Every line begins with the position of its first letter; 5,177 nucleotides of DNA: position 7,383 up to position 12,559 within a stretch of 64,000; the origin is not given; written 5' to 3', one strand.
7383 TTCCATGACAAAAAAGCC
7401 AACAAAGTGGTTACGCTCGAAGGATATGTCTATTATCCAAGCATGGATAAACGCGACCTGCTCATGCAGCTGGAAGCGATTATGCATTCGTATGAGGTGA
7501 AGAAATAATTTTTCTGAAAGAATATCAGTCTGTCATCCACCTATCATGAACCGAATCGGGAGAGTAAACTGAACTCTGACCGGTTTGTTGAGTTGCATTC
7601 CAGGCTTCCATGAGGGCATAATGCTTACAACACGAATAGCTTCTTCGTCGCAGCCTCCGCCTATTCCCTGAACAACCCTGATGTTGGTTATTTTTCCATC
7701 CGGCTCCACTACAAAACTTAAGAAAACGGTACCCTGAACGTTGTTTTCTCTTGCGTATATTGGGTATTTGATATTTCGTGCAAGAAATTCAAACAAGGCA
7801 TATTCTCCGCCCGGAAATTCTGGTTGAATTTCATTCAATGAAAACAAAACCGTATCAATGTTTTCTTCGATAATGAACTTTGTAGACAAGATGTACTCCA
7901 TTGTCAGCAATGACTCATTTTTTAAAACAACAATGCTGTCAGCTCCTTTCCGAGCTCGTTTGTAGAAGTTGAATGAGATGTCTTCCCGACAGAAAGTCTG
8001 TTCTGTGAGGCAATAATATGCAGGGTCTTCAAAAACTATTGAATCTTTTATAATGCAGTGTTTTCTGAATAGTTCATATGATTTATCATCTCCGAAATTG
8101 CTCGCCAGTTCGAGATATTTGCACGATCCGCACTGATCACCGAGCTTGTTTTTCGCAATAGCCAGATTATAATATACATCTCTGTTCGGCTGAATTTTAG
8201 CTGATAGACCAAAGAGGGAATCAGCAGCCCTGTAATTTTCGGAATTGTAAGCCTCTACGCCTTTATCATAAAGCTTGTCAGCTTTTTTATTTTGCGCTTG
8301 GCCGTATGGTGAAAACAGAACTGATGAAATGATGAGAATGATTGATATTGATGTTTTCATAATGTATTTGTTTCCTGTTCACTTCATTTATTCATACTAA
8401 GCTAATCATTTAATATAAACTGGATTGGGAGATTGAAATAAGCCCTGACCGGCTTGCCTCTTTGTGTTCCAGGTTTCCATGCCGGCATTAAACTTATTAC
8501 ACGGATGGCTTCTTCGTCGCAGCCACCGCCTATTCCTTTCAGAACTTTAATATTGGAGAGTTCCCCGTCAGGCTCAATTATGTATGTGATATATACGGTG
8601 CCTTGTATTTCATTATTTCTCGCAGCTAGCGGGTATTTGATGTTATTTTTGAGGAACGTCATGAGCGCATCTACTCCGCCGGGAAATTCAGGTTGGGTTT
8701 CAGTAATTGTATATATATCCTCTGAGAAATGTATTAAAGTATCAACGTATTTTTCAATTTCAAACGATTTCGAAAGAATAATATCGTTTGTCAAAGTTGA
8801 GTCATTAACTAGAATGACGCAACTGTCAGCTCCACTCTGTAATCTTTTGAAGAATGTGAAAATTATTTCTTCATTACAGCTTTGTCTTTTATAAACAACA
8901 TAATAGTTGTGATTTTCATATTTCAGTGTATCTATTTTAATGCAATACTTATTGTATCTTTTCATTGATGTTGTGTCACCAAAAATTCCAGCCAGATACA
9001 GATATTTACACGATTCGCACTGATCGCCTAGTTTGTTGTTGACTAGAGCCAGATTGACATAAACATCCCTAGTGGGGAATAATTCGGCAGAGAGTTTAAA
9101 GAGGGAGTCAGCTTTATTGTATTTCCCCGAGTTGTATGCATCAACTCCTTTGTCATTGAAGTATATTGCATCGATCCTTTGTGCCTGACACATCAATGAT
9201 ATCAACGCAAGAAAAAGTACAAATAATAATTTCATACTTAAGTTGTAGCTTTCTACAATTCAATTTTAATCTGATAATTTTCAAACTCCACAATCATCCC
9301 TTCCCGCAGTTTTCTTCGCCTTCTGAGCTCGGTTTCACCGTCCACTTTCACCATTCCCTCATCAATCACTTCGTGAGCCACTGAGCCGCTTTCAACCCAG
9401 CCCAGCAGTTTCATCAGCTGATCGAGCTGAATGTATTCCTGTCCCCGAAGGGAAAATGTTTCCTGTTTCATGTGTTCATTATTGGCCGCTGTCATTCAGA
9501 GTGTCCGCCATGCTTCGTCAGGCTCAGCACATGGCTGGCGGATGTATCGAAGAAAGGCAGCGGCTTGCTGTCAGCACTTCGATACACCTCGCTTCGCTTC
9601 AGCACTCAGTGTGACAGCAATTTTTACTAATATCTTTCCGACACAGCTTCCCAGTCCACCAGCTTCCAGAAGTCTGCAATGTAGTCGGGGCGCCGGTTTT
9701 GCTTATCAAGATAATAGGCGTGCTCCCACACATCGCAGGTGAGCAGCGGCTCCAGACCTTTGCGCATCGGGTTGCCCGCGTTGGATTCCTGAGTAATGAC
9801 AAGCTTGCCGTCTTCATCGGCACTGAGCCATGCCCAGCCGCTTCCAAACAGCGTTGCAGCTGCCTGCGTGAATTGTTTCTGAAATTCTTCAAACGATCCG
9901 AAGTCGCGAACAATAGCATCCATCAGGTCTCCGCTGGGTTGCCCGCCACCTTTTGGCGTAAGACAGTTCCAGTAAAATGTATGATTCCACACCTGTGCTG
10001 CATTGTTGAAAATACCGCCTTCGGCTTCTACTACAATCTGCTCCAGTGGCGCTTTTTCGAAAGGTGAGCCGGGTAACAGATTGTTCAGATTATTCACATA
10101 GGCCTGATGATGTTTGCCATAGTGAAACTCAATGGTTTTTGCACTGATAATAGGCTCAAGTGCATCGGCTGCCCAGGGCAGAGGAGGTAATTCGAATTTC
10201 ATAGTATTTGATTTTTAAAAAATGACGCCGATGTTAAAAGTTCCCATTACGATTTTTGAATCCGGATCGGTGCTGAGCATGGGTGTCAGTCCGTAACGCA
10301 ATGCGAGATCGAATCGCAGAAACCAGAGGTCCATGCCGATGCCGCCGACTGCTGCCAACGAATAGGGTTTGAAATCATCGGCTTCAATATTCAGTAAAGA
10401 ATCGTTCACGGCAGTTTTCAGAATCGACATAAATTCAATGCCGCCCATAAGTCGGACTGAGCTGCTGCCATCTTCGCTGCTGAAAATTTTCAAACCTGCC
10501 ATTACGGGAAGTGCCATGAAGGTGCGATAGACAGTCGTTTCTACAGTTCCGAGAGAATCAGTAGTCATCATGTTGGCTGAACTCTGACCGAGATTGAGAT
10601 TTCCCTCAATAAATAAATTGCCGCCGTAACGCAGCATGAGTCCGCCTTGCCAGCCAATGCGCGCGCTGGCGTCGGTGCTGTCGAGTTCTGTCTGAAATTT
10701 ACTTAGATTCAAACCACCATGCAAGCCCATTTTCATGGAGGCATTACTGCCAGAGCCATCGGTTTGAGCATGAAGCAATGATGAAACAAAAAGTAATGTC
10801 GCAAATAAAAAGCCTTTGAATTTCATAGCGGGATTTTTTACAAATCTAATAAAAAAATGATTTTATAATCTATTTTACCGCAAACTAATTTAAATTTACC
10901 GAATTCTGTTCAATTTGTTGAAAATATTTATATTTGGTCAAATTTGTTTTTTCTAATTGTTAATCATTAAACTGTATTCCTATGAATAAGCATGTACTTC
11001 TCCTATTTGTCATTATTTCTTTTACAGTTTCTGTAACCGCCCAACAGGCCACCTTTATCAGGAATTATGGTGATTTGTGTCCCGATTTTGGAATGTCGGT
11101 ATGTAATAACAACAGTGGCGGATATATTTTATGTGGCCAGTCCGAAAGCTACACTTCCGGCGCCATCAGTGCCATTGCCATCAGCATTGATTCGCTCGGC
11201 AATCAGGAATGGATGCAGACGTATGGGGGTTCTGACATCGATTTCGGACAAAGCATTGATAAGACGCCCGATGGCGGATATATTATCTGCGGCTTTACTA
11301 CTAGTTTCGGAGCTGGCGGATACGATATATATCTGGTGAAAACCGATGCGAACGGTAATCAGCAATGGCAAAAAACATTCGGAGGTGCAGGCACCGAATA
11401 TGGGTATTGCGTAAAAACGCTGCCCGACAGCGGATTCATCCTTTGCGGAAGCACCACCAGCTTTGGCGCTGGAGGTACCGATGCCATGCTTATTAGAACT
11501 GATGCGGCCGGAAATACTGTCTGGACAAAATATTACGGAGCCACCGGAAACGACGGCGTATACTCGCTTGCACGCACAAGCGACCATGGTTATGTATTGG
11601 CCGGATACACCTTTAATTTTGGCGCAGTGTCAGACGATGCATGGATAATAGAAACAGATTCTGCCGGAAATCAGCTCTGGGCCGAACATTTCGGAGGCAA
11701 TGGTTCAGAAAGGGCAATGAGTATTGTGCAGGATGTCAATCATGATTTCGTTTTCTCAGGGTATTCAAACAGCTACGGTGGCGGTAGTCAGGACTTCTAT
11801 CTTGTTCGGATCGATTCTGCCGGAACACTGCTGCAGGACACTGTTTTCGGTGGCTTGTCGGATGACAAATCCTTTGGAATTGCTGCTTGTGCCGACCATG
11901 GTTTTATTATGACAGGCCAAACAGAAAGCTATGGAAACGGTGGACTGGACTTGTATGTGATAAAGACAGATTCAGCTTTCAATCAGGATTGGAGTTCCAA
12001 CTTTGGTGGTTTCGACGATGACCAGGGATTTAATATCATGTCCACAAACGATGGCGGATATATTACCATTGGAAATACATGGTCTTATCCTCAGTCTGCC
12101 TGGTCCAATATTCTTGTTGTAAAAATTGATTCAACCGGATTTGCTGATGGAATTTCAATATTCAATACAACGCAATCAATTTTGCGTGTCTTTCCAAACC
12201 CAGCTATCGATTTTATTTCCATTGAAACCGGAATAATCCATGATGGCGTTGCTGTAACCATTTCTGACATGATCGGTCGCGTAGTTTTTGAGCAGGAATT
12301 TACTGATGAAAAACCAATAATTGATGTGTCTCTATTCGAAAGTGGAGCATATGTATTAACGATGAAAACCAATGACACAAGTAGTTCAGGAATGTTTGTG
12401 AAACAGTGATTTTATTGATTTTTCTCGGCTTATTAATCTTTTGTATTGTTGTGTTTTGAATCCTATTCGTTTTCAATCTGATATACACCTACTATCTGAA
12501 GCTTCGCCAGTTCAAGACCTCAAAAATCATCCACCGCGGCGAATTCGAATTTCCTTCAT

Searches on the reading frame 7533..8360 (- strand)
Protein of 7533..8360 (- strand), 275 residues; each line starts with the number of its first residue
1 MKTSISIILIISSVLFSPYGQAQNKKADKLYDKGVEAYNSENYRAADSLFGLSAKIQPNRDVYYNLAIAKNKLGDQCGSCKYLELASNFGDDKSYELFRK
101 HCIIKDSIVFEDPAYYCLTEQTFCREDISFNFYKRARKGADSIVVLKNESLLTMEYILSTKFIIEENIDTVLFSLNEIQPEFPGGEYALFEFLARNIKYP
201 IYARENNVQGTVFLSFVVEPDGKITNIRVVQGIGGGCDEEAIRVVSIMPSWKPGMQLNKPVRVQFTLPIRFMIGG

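Call 54: search_protein_families(library=pfam, proteins=[window:7533-8360:-], max_evalue=0.00001)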
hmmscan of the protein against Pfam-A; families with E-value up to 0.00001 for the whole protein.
window:7533-8360:- (275 aa): 1 family
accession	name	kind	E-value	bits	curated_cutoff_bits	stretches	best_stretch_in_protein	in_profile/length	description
PF03544.19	TonB_C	-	2.6e-20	73.1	24.6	1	196-272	2-78/79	Gram-negative bacterial TonB protein C-terminal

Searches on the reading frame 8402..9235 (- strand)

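Call 54: search_protein_families(library=pfam, proteins=[window:8402-9235:-], max_evalue=0.00001)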
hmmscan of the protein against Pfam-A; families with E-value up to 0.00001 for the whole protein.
window:8402-9235:- (277 aa): 1 family
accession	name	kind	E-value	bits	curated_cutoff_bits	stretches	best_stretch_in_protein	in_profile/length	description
PF03544.19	TonB_C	-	9.9e-17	61.6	24.6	1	198-275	2-79/79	Gram-negative bacterial TonB protein C-terminal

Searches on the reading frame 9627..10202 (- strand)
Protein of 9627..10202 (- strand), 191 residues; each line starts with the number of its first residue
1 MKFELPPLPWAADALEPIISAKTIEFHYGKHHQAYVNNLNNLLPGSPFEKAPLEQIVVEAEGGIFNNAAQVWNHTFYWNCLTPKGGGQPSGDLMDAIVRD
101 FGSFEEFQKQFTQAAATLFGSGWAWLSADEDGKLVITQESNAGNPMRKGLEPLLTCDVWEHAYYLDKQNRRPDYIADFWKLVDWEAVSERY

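Call 54: search_protein_families(library=pfam, proteins=[window:9627-10202:-], max_evalue=0.00001)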
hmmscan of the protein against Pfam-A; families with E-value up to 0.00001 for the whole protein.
window:9627-10202:- (191 aa): 2 families
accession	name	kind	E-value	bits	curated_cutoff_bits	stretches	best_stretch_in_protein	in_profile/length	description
PF02777.23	Sod_Fe_C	-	6.8e-42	142.1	20.9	1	89-190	1-102/102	Iron/manganese superoxide dismutases, C-terminal domain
PF00081.27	Sod_Fe_N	-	3.3e-32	111.2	27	1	2-81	1-81/82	Iron/manganese superoxide dismutases, alpha-hairpin domain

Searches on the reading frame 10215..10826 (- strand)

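Call 54: search_protein_families(library=pfam, proteins=[window:10215-10826:-], max_evalue=0.00001)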
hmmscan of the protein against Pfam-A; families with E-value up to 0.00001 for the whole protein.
window:10215-10826:- (203 aa): 2 families
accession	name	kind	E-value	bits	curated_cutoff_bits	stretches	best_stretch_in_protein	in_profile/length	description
PF13505.12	OMP_b-brl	-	4.9e-09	37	28.7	1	10-201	5-171/175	Outer membrane protein beta-barrel domain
PF13568.12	OMP_b-brl_2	-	1.4e-08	35.5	27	1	29-183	7-173/175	Outer membrane protein beta-barrel domain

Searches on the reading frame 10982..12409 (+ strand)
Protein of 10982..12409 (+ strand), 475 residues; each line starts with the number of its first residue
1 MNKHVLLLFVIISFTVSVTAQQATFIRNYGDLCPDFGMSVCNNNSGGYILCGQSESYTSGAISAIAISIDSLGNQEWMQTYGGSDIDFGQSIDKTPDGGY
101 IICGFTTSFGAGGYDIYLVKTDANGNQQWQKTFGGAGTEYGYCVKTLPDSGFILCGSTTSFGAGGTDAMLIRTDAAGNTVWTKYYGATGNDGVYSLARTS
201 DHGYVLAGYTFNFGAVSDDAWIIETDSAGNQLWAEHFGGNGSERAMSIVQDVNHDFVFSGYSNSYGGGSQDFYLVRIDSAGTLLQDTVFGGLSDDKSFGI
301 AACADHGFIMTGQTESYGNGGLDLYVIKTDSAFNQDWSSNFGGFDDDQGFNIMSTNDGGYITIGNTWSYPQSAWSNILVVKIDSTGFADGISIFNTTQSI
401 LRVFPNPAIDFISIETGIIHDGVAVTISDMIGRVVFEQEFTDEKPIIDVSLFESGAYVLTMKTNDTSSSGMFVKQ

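Call 55: search_protein_families(library=pfam, proteins=[window:10982-12409:+], max_evalue=0.00001)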
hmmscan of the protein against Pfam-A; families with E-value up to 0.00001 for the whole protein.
window:10982-12409:+ (475 aa): 1 family
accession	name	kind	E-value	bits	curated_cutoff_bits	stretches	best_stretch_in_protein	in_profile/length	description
PF18962.6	Por_Secre_tail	-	4.2e-10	40.2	27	1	403-468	1-69/75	Secretion system C-terminal sorting domain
